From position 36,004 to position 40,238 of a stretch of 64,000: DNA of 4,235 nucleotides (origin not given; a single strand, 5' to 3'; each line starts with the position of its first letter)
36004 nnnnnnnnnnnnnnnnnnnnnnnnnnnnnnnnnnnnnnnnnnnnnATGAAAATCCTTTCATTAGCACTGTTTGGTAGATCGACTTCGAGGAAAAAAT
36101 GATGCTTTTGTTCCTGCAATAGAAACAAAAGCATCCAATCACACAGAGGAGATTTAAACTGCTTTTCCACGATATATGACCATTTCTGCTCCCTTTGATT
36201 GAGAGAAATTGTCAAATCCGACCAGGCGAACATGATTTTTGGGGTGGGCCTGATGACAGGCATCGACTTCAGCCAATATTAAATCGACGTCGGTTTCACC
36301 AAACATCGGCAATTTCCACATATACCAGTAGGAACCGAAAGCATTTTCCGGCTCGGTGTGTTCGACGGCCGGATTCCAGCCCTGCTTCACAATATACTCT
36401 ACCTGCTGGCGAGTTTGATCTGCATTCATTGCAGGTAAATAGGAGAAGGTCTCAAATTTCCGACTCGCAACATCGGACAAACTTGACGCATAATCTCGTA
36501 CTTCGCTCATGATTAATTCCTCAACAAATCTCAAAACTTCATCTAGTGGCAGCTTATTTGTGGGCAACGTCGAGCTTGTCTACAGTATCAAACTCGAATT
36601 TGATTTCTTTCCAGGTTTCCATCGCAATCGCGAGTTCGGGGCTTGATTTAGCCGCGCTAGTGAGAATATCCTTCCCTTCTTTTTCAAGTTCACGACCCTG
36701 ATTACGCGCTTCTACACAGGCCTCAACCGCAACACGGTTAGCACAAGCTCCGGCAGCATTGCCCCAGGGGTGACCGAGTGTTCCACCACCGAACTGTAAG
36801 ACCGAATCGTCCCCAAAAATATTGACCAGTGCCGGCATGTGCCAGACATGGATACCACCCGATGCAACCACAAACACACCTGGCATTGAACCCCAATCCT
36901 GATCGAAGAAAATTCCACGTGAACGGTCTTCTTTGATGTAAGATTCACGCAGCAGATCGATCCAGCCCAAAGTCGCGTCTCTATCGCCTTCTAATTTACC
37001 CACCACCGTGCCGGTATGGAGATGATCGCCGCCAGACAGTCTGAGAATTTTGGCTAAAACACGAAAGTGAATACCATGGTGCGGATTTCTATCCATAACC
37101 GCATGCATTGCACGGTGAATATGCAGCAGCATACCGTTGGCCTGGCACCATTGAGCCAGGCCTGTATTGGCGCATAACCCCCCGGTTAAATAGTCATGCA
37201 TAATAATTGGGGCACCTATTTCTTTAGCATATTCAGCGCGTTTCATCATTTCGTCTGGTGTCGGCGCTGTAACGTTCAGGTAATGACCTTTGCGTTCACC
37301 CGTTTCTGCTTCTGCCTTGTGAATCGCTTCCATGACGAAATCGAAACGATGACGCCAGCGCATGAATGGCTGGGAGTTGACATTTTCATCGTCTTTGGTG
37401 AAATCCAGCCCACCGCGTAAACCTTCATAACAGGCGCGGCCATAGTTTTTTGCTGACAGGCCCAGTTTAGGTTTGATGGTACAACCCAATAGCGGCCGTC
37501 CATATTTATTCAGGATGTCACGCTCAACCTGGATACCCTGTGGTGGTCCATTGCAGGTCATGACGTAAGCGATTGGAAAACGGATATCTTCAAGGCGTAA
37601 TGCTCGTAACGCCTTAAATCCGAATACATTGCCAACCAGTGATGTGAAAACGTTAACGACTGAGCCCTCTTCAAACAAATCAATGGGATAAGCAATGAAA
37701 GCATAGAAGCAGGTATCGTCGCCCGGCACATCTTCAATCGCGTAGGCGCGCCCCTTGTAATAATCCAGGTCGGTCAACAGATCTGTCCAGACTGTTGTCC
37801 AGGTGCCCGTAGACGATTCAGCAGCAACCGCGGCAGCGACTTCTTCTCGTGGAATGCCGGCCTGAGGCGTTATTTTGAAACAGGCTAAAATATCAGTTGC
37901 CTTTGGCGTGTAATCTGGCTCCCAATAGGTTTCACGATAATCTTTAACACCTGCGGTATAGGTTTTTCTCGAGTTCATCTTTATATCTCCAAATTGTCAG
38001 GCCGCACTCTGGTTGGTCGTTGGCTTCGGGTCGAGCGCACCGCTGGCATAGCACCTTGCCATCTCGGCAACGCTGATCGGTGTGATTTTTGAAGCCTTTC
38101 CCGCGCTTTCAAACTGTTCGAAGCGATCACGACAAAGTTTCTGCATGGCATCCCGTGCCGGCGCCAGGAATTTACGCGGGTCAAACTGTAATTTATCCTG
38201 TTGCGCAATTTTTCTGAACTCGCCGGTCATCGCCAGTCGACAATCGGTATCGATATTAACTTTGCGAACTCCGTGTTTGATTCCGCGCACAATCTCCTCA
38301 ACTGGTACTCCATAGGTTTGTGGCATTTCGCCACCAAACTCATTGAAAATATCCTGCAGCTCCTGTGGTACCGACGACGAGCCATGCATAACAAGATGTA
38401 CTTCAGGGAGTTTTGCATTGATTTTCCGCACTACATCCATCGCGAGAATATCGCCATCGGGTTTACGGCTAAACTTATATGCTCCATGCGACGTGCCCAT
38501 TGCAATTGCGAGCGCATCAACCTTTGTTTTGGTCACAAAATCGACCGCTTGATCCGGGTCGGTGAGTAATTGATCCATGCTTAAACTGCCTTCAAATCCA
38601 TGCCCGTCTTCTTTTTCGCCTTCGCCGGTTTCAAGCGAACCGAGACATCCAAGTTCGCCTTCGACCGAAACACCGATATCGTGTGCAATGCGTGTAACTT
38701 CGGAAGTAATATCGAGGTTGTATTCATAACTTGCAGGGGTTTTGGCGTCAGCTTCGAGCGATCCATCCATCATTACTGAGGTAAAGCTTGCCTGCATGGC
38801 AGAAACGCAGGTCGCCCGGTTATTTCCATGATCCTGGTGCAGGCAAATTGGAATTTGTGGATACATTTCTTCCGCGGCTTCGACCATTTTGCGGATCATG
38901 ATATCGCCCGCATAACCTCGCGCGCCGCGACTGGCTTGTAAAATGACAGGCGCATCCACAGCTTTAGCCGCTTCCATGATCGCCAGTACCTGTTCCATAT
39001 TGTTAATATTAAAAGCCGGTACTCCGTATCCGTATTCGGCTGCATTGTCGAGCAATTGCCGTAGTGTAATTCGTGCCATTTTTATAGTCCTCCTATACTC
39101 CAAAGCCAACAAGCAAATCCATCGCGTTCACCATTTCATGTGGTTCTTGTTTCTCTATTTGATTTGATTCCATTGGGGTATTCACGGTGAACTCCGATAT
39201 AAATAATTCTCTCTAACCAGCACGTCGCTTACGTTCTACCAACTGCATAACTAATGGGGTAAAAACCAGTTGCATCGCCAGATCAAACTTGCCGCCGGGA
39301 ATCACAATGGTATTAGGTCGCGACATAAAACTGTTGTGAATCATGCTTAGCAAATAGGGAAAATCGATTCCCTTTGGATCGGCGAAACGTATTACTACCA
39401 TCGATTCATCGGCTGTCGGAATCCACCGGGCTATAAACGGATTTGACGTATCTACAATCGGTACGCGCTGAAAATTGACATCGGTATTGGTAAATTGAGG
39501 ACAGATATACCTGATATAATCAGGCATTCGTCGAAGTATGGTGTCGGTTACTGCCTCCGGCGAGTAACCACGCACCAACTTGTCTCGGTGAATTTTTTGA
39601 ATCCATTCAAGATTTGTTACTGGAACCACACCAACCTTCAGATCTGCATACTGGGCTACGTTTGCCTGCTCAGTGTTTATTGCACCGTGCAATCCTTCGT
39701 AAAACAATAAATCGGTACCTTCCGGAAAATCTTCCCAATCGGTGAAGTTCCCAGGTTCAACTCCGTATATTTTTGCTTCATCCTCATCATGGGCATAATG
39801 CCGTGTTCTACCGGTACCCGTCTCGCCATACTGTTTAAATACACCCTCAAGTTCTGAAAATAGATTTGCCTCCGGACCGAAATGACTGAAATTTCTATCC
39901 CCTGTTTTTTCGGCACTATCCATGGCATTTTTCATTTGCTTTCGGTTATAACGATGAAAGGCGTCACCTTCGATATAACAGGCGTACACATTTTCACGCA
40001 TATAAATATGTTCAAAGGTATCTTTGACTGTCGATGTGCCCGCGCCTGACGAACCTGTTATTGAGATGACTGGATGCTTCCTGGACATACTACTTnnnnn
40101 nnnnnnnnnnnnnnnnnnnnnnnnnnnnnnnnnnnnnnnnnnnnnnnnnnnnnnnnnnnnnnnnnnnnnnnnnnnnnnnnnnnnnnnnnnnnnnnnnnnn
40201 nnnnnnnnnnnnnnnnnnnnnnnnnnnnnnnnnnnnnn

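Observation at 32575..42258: The 9.4-kb cbb (Calvin cycle) cluster is bracketed by the intact 3' end of modC and a decayed duplicate of it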

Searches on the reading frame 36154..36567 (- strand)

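Call 6: search_protein_families(library=pfam, proteins=[window:36154-36567:-])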
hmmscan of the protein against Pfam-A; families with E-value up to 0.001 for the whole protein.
window:36154-36567:- (137 aa): 1 family
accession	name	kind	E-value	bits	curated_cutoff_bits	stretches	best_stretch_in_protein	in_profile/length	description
PF00101.25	RuBisCO_small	-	2e-38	130.7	27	1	38-133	1-96/97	Ribulose bisphosphate carboxylase, small chain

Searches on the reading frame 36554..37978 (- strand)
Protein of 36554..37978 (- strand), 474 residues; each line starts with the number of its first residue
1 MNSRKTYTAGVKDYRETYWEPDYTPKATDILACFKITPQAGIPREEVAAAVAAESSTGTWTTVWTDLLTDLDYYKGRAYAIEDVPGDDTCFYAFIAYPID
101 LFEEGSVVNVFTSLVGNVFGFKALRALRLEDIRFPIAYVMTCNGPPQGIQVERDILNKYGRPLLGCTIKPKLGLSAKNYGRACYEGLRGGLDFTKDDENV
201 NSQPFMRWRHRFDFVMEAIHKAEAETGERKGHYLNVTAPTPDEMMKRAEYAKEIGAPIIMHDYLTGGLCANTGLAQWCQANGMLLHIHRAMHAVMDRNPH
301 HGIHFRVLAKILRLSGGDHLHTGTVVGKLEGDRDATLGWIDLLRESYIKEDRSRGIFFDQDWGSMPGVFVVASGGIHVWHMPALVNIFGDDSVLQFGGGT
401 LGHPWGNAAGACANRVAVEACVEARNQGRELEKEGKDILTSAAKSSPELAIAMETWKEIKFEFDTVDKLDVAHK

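Call 6: search_protein_families(library=pfam, proteins=[window:36554-37978:-])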
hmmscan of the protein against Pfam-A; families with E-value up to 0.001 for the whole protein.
window:36554-37978:- (474 aa): 2 families
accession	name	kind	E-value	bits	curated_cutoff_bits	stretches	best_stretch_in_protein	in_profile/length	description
PF00016.26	RuBisCO_large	-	8.6e-139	462.3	30.1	1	148-456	1-299/299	Ribulose bisphosphate carboxylase large chain, catalytic domain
PF02788.21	RuBisCO_large_N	-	8.9e-43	145.8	20.7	1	18-138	2-120/120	Ribulose bisphosphate carboxylase large chain, N-terminal domain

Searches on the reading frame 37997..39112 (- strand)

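Call 6: search_protein_families(library=pfam, proteins=[window:37997-39112:-])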
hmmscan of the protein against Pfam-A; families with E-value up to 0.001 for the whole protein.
window:37997-39112:- (371 aa): 1 family
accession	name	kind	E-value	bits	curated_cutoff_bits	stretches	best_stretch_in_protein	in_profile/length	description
PF01116.26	F_bP_aldolase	-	8.7e-90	301.4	25.5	1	16-339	2-277/277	Fructose-bisphosphate aldolase class-II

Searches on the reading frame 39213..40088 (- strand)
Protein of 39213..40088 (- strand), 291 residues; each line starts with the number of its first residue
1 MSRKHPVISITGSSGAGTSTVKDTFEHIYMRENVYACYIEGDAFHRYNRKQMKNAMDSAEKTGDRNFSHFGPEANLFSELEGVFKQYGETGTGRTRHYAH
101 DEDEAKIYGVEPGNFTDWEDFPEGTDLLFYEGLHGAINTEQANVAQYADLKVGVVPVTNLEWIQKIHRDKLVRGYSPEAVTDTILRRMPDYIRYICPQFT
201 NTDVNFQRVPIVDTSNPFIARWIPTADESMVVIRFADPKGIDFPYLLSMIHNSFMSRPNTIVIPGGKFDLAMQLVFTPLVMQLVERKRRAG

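Call 6: search_protein_families(library=pfam, proteins=[window:39213-40088:-])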
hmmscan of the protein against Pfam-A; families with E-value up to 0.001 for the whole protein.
window:39213-40088:- (291 aa): 1 family
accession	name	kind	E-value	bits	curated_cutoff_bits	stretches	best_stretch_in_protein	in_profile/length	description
PF00485.24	PRK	-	2.2e-68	230.4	22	1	7-215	1-196/196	Phosphoribulokinase / Uridine kinase family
